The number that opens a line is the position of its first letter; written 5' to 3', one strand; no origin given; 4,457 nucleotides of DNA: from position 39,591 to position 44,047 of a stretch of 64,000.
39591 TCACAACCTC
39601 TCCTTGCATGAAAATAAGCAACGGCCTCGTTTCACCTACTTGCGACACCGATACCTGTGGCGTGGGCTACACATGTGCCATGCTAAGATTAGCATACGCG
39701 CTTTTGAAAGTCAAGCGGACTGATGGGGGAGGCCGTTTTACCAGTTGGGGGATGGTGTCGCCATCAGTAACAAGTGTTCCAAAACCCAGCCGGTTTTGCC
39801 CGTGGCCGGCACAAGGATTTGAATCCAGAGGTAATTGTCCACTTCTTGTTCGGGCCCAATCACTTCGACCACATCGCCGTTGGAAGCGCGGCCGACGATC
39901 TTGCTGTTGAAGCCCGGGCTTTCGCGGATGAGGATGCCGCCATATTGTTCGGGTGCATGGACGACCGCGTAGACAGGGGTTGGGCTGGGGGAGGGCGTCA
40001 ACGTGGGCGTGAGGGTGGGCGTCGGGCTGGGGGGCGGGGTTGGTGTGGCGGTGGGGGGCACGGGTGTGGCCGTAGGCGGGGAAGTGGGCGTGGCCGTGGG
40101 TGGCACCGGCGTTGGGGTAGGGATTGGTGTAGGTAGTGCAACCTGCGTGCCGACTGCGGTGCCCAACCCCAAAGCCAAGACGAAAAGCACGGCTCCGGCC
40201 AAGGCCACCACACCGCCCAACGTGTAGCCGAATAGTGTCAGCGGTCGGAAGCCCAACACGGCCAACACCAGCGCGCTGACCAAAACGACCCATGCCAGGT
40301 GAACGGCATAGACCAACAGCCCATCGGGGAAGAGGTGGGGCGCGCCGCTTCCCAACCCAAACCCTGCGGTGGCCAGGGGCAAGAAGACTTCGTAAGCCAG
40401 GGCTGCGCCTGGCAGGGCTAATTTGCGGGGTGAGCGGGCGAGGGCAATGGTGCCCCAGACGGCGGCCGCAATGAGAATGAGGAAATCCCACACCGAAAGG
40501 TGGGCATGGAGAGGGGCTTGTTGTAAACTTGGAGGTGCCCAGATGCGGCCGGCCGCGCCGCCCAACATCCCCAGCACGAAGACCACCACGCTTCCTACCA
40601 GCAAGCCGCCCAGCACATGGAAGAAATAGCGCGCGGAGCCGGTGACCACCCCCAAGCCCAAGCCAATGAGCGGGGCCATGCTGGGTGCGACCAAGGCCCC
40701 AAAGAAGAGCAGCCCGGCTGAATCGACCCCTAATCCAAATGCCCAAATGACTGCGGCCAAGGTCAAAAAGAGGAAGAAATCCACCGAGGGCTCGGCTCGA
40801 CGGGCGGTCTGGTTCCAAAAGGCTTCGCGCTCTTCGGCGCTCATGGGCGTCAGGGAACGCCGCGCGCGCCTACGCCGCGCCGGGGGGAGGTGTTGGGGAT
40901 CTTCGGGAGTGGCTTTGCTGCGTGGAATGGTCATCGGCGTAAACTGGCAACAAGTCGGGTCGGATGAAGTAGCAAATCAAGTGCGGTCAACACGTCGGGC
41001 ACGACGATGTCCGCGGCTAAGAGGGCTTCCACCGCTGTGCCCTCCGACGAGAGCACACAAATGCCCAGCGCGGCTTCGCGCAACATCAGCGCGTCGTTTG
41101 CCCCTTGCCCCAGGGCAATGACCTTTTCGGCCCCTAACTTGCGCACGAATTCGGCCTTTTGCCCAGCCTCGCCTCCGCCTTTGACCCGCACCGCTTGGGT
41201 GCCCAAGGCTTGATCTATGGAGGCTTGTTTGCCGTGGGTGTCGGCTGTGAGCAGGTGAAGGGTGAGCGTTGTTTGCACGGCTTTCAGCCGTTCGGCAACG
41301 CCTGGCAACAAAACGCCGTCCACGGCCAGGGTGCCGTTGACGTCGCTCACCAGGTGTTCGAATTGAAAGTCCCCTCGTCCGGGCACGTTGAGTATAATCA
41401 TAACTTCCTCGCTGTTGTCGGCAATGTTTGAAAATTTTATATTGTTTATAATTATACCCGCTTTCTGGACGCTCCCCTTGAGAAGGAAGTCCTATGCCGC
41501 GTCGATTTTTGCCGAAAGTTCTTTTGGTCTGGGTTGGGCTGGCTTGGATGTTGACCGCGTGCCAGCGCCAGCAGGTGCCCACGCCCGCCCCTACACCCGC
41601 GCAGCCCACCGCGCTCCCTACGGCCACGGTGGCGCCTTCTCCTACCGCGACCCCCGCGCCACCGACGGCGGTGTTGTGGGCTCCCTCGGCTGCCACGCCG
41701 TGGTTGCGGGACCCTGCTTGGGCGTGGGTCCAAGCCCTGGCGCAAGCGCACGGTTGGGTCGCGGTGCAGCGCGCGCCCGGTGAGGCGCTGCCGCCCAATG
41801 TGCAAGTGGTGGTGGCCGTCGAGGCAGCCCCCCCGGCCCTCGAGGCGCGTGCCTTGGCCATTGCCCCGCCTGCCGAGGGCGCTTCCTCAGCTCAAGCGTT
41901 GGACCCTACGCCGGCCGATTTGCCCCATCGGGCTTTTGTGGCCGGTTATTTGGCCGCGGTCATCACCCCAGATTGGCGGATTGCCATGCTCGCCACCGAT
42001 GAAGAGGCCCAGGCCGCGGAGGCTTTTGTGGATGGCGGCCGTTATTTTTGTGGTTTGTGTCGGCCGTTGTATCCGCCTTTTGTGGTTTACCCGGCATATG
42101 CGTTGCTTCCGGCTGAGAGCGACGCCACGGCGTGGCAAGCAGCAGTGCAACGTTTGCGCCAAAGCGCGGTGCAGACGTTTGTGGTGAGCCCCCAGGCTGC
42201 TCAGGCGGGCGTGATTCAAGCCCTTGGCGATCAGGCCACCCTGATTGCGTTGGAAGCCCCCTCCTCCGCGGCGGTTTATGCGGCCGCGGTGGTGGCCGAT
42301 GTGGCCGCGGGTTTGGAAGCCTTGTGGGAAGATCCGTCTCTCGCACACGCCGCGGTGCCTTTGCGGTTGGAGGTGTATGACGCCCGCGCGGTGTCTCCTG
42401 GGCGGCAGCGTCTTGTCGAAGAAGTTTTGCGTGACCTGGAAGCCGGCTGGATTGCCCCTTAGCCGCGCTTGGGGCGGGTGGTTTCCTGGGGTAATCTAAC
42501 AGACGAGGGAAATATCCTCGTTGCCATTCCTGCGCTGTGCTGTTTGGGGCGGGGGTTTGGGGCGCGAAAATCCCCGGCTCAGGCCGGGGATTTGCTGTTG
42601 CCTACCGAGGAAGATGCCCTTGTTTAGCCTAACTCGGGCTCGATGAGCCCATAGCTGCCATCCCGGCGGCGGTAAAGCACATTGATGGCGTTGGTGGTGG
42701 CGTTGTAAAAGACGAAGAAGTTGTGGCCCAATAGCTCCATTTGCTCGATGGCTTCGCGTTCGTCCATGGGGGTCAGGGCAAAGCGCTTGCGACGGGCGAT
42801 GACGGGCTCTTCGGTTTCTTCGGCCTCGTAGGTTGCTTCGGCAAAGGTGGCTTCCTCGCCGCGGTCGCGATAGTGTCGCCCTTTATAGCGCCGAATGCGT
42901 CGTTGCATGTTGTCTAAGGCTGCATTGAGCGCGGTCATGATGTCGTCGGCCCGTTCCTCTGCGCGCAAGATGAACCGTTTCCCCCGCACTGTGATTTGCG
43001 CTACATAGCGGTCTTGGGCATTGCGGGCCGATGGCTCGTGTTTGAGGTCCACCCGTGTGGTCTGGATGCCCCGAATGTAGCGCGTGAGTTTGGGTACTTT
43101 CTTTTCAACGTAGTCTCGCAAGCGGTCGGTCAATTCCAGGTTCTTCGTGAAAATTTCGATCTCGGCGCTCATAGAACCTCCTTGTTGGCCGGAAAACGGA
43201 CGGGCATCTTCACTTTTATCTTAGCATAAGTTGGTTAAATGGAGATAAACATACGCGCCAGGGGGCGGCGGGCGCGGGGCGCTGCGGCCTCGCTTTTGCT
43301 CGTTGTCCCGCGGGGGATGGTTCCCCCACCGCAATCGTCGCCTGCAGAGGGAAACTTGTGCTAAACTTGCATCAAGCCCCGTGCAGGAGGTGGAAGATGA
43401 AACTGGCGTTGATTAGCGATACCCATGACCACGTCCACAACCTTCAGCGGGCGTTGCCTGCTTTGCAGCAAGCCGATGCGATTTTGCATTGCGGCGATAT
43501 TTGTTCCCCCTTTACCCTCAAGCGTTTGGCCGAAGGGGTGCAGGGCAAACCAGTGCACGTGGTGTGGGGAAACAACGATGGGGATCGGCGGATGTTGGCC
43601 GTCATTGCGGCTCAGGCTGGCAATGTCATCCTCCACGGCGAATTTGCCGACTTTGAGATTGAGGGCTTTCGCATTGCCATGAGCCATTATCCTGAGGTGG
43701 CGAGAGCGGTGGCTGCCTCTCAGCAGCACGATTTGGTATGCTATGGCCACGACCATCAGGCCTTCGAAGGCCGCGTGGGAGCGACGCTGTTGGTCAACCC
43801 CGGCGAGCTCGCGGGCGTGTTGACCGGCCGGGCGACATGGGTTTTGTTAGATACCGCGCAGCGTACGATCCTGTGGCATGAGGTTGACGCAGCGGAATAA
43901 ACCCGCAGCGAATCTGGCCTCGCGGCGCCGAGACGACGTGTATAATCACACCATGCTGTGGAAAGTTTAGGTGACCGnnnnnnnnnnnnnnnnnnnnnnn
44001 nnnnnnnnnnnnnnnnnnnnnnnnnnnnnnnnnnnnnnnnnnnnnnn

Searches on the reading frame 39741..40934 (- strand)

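Call 60: search_protein_families(library=pfam, proteins=[window:39741-40934:-], max_evalue=0.0001)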
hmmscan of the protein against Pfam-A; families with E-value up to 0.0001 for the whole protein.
window:39741-40934:- (398 aa): 2 families
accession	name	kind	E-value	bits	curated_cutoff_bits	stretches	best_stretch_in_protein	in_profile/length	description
PF04087.19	DUF389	-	1.7e-12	48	23.9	1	81-217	2-136/137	Domain of unknown function (DUF389)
PF08239.17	SH3_3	-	4.6e-09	36.8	27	1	336-388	5-52/54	Bacterial SH3 domain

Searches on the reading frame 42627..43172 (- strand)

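Call 61: search_protein_families(library=pfam, proteins=[window:42627-43172:-], max_evalue=0.0001)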
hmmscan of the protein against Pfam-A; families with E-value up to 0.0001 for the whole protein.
window:42627-43172:- (182 aa): 2 families
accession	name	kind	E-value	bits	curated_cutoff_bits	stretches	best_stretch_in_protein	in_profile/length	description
PF16321.10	Ribosom_S30AE_C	-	9.4e-27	92.9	25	1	121-176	2-57/57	Sigma 54 modulation/S30EA ribosomal protein C terminus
PF02482.25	Ribosomal_S30AE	-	5.8e-20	72.3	23.7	1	5-99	1-86/88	Sigma 54 modulation protein / S30EA ribosomal protein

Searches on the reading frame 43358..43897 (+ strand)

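Call 61: search_protein_families(library=pfam, proteins=[window:43358-43897:+], max_evalue=0.0001)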
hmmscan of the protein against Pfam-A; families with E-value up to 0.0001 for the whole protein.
window:43358-43897:+ (180 aa): 2 families
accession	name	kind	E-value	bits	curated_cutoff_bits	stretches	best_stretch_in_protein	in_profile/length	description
PF12850.12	Metallophos_2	-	1.2e-34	120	27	1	14-168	1-153/154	Calcineurin-like phosphoesterase superfamily domain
PF00149.33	Metallophos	-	4.2e-11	44.1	21.5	1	14-134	1-190/191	Calcineurin-like phosphoesterase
